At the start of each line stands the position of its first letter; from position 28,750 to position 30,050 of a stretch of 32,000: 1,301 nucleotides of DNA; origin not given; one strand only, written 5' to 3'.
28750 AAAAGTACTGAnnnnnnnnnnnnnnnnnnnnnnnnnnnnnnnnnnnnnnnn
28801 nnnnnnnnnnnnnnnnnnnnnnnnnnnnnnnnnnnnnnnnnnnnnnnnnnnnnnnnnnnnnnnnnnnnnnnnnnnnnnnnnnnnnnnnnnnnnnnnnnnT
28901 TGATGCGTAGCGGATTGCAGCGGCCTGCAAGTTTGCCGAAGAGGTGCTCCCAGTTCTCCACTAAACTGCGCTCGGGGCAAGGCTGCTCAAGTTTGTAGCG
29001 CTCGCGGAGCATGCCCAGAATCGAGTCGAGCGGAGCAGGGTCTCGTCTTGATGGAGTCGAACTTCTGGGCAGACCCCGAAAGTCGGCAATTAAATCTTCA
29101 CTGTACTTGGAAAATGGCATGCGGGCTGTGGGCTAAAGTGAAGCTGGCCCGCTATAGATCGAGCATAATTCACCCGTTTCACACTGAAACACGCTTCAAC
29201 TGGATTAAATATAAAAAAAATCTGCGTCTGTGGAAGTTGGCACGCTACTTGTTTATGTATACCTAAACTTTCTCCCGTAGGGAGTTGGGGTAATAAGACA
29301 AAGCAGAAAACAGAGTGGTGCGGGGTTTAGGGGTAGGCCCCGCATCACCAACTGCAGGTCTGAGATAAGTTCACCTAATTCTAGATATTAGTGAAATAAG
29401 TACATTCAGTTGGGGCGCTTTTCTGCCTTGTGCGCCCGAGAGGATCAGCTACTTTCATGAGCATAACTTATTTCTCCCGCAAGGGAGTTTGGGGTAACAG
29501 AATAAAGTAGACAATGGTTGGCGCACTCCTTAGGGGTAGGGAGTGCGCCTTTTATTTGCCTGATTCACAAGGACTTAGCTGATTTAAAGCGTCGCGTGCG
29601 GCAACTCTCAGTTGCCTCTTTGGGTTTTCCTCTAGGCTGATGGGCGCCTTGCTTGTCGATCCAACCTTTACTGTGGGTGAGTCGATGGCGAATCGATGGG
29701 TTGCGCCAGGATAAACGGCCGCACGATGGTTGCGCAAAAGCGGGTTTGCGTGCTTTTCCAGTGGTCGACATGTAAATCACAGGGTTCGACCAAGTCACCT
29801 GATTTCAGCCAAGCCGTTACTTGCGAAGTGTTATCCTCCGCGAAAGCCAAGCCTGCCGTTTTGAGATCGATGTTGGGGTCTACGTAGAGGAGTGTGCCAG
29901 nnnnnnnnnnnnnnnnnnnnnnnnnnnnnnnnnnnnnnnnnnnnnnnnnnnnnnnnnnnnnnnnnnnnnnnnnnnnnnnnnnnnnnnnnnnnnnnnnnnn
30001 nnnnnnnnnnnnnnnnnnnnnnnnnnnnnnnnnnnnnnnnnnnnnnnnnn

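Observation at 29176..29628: Tandem two-module structured RNA with a conserved G-rich loop, compensatory stems and a sigma-54-type promoter, in the largest intergenic gap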

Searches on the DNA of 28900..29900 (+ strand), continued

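Call 60: search_with_rna_model(model_id=R1, sources=[L078, L079, L080, L081, L082, L083, L084, L085, L086, L087, L088, L089, L090, L091, L092, L093, L094, L095, L096, L097, L098, L099, L100, L101, L102, L103, L104, L105, L106, L107, L108, L109, L110, L111, L112, L113, L114, L115, L116, L117, L118, L119, L120, L121, L122, L123, L124, L125, L126, L127, L128, L129, L130, L131, L132, L133, L134, L135, L136, L137, L138, L139, L140, L141, L142, L143, L144, L145, L146, L147, L148, L149, L150, L151, L152, L153, L154, L155, L156, L157], max_evalue=0.000001, make_alignment=true)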
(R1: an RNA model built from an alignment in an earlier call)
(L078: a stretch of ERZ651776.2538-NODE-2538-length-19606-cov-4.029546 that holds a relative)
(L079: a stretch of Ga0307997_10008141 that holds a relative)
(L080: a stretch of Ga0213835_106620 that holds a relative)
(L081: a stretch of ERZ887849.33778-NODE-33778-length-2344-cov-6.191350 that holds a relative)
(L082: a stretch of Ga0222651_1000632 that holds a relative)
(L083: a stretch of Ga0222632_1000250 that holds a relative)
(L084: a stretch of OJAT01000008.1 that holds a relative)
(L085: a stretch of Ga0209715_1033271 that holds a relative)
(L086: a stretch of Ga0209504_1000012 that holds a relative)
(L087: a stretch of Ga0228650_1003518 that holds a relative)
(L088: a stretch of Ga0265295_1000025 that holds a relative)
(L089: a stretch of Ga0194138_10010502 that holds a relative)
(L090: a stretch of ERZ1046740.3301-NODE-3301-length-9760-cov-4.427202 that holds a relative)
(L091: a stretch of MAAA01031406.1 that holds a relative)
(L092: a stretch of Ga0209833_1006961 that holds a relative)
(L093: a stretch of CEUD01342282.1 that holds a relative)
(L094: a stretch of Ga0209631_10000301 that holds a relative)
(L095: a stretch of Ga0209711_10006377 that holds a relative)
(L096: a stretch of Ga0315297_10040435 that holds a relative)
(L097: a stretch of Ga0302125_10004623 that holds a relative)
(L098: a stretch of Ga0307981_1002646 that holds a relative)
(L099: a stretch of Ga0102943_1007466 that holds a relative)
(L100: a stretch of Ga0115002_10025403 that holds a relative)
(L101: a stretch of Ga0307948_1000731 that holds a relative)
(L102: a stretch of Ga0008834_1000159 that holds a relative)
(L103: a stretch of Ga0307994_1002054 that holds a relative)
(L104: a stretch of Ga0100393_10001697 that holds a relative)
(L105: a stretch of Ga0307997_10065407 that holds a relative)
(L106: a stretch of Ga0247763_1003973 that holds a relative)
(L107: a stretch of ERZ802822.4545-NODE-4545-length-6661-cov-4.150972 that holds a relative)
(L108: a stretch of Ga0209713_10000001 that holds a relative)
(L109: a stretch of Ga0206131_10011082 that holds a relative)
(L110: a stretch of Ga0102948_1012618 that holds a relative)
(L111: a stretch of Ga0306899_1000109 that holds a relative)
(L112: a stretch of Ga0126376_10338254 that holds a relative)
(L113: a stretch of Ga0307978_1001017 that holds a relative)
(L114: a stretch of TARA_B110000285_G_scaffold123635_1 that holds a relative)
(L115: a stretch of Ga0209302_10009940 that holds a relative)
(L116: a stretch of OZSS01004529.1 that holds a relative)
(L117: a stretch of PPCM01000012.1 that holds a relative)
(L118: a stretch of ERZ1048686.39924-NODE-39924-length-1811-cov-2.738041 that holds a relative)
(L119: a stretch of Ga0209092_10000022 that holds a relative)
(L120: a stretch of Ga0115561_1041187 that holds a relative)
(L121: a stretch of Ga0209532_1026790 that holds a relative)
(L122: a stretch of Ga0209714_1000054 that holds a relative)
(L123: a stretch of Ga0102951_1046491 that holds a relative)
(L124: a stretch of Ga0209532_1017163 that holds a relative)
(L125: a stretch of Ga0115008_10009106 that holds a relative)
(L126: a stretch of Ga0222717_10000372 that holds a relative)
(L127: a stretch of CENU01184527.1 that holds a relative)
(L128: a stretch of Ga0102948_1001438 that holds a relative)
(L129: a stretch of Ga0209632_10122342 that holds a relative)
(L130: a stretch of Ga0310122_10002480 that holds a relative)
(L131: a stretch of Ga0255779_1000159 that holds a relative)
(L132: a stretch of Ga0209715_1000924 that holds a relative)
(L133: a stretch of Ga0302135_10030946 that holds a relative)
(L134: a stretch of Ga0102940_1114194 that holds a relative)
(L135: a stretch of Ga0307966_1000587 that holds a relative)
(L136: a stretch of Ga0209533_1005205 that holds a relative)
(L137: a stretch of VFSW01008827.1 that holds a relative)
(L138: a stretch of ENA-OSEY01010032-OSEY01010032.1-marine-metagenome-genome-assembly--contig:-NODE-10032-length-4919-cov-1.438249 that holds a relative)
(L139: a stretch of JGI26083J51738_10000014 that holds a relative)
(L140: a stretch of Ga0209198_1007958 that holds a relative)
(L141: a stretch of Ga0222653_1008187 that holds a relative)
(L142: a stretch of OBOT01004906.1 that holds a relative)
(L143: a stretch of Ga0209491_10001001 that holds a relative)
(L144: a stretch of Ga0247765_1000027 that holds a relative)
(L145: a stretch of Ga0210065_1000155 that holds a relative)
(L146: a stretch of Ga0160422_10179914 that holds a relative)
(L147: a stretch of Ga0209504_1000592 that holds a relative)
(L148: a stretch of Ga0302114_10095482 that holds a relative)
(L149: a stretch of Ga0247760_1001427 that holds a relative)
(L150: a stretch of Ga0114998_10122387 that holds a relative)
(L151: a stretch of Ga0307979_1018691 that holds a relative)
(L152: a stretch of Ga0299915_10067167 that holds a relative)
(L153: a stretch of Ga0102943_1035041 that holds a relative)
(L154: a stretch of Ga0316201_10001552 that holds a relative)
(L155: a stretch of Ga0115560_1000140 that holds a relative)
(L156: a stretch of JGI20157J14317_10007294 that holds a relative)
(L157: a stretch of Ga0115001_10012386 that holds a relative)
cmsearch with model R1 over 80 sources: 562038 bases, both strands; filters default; matches with E-value up to 0.000001: 135.
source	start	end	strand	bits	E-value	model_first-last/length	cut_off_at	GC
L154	1167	1258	-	113.3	6.5e-26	1-92/92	no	0.46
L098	298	389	+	113.2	6.7e-26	1-92/92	no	0.46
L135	1598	1689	-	113.2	6.7e-26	1-92/92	no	0.46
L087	3008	3099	-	112.9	8.1e-26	1-92/92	no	0.49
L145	1144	1235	+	112.7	9.3e-26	1-92/92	no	0.47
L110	650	741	+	112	1.4e-25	1-92/92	no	0.49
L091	854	945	+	111.2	2.3e-25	1-92/92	no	0.51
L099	2964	3054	-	109.9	4.8e-25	1-92/92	no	0.46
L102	5482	5573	+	109.9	4.8e-25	1-92/92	no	0.53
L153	466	556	+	108.5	1.1e-24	1-92/92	no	0.46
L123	169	259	-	107.5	1.9e-24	1-92/92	no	0.49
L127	763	853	+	106.1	4.5e-24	1-92/92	no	0.49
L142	876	966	+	106.1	4.5e-24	1-92/92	no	0.49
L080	1771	1863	+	106.1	4.5e-24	1-92/92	no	0.48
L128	9062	9152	-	105.9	5.2e-24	1-92/92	no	0.49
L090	6906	7022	+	104.9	9.2e-24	1-92/92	no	0.46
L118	9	125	+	104.9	9.2e-24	1-92/92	no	0.46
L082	8680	8790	-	104.9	9.3e-24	1-92/92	no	0.49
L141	251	361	-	104.9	9.3e-24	1-92/92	no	0.49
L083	9441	9553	-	104.3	1.3e-23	1-92/92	no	0.47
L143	7499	7611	+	104.3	1.3e-23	1-92/92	no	0.5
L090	6637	6753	+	104.3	1.3e-23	1-92/92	no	0.45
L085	1499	1614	+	104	1.6e-23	1-92/92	no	0.47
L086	490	605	-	104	1.6e-23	1-92/92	no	0.47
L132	5629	5744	-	103.9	1.7e-23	1-92/92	no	0.46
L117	1681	1792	+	103.7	1.8e-23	1-92/92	no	0.47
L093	8544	8654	+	103.7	1.9e-23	1-92/92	no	0.5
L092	5404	5518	+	103.4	2.2e-23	1-92/92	no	0.46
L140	1389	1503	+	103.4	2.2e-23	1-92/92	no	0.46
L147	11795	11909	+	103.4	2.2e-23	1-92/92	no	0.46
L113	4684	4798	+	102.6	3.7e-23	1-92/92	no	0.46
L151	949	1063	-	102.6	3.7e-23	1-92/92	no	0.46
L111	3869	3978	-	102.5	3.7e-23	1-92/92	no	0.49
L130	1130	1245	-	102.5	3.9e-23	1-92/92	no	0.48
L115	1203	1317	+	102.3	4.3e-23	1-92/92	no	0.46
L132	5360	5475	-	102.2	4.4e-23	1-92/92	no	0.47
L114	5372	5486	-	102.1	4.8e-23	1-92/92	no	0.46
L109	3858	3972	-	101.8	5.7e-23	1-92/92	no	0.46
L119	9919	10033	+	101.8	5.7e-23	1-92/92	no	0.46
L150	508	622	-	101.8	5.7e-23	1-92/92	no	0.46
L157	4783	4897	-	101.8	5.7e-23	1-92/92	no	0.46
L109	3333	3447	-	101.8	5.8e-23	1-92/92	no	0.47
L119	10445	10559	+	101.8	5.8e-23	1-92/92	no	0.47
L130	747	861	-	101.8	5.8e-23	1-92/92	no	0.47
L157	4258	4372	-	101.8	5.8e-23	1-92/92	no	0.47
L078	2503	2617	-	101.8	5.8e-23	1-92/92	no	0.46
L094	5116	5230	-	101.8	5.8e-23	1-92/92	no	0.46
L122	5096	5210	+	101.8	5.8e-23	1-92/92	no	0.46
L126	7722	7836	-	101.8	5.8e-23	1-92/92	no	0.46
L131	3180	3294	+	101.8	5.9e-23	1-92/92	no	0.47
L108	561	675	+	101.5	6.9e-23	1-92/92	no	0.46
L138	2758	2880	-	101.5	7e-23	1-92/92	no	0.44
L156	1772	1886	+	101.4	7.4e-23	1-92/92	no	0.47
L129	268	383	-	101.3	7.7e-23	1-92/92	no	0.45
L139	1377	1466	-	101.1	8.6e-23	1-92/92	no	0.48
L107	3406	3528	-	101.1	8.6e-23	1-92/92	no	0.43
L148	487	610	-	101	9.2e-23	1-92/92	no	0.45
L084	1533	1656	+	101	9.2e-23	1-92/92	no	0.44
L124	2165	2281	-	101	9.4e-23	1-92/92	no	0.47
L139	1732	1822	-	100.9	9.9e-23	1-92/92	no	0.46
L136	571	660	+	100.8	1e-22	1-92/92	no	0.48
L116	3739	3861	-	100.4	1.3e-22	1-92/92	no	0.46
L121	187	303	+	100.3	1.4e-22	1-92/92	no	0.38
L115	683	797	+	100.3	1.4e-22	1-92/92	no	0.45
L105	242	331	+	99.5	2.2e-22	1-92/92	no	0.48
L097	859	982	+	99.2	2.6e-22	1-92/92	no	0.45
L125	3199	3310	+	98.2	4.8e-22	1-92/92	no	0.45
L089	2501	2614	-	98.1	5.2e-22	1-92/92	no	0.51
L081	365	479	-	97.8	6.2e-22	1-92/92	no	0.49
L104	8235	8344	-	97.6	6.8e-22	1-92/92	no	0.48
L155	1913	2025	+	94.9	3.3e-21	1-92/92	no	0.5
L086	748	866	-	94.1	5.3e-21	1-92/92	no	0.45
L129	1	114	-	93.9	6.2e-21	1-92/92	no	0.5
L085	1238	1356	+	93.8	6.6e-21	1-92/92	no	0.45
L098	117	209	+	88.9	1.2e-19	1-92/92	no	0.51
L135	1778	1870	-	88.9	1.2e-19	1-92/92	no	0.51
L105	895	985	+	88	2e-19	1-92/92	no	0.45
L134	1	75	-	87.1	3.4e-19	1-76/92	3'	0.49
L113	4477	4568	+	84.7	1.4e-18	1-92/92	no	0.5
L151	1179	1270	-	84.7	1.4e-18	1-92/92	no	0.5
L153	261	352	+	81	1.3e-17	1-92/92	no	0.5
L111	4088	4180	-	81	1.3e-17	1-92/92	no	0.51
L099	3168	3259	-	80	2.2e-17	1-92/92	no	0.54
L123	381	472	-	79.9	2.4e-17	1-92/92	no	0.51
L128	9274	9365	-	79.9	2.4e-17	1-92/92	no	0.51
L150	1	98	-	78.8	4.7e-17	1-75/92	3'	0.46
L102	5275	5367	+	78.5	5.4e-17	1-92/92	no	0.51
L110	448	540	+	78.2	6.3e-17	1-92/92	no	0.52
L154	1349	1441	-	77.6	9.2e-17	1-92/92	no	0.48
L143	7291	7383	+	75.9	2.5e-16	1-92/92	no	0.49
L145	946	1038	+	75.9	2.6e-16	1-92/92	no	0.52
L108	1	98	+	75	4.3e-16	18-92/92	5'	0.46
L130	1335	1427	-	74.3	6.5e-16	1-92/92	no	0.47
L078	2704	2799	-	74.2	6.9e-16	1-92/92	no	0.5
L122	4913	5008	+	74.2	6.9e-16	1-92/92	no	0.5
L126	7923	8018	-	74.2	6.9e-16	1-92/92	no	0.5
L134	197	289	-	74.1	7.4e-16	1-92/92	no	0.53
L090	6453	6547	+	74.1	7.5e-16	1-92/92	no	0.53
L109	4062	4157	-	73.6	9.8e-16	1-92/92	no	0.48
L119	9734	9829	+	73.6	9.8e-16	1-92/92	no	0.48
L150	712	807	-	73.6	9.8e-16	1-92/92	no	0.48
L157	4987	5082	-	73.6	9.8e-16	1-92/92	no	0.48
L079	512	604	-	73.4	1.1e-15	1-92/92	no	0.49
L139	1956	2048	-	73.3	1.2e-15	1-92/92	no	0.49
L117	1474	1566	+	73.2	1.3e-15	1-92/92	no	0.53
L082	8904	8996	-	72.6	1.8e-15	1-92/92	no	0.49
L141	475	567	-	72.6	1.8e-15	1-92/92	no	0.49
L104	8458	8548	-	72.5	1.9e-15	1-92/92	no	0.51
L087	3211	3301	-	72.4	2.1e-15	1-92/92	no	0.53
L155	1712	1805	+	72.3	2.1e-15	1-92/92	no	0.5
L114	5576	5671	-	72.3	2.2e-15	1-92/92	no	0.5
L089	2729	2821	-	72.1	2.5e-15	1-92/92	no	0.52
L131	2996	3091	+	71.2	4.1e-15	1-92/92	no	0.51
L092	5220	5315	+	70.7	5.4e-15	1-92/92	no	0.5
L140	1205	1300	+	70.7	5.4e-15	1-92/92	no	0.5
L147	11611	11706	+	70.7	5.4e-15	1-92/92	no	0.5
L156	1588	1683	+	70.7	5.4e-15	1-92/92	no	0.5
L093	8338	8430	+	70.7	5.6e-15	1-92/92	no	0.49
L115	508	595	+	66.8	5.5e-14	1-92/92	no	0.47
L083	9668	9760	-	66.3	7.2e-14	1-92/92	no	0.51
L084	1328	1420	+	64.2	2.5e-13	1-92/92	no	0.49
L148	723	815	-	64.2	2.5e-13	1-92/92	no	0.49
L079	1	63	-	63.3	4.4e-13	1-65/92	3'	0.46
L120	1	91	-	62.7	6.3e-13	1-66/92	3'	0.44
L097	654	746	+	60.9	1.8e-12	1-92/92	no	0.49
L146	1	61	+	60.9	1.8e-12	32-92/92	5'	0.48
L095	8810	8874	-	60.7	2e-12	19-92/92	5'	0.52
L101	6750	6822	-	60.6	2.2e-12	18-92/92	5'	0.48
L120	181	279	-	59.3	4.5e-12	1-92/92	no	0.49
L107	3642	3736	-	57.8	1.1e-11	1-92/92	no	0.43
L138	2991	3085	-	54.8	6.4e-11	1-92/92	no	0.45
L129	475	568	-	54.8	6.7e-11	1-92/92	no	0.59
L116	3971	4065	-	54.5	7.7e-11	1-92/92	no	0.45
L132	5837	5930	-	54.3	8.7e-11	1-92/92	no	0.57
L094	5317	5388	-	53.8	1.2e-10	23-92/92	5'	0.53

Alignment A6: 135 matches aligned to the model, 141 columns, each read 5' to 3' on its own strand. Consensus structure (alignment columns), stored with it:
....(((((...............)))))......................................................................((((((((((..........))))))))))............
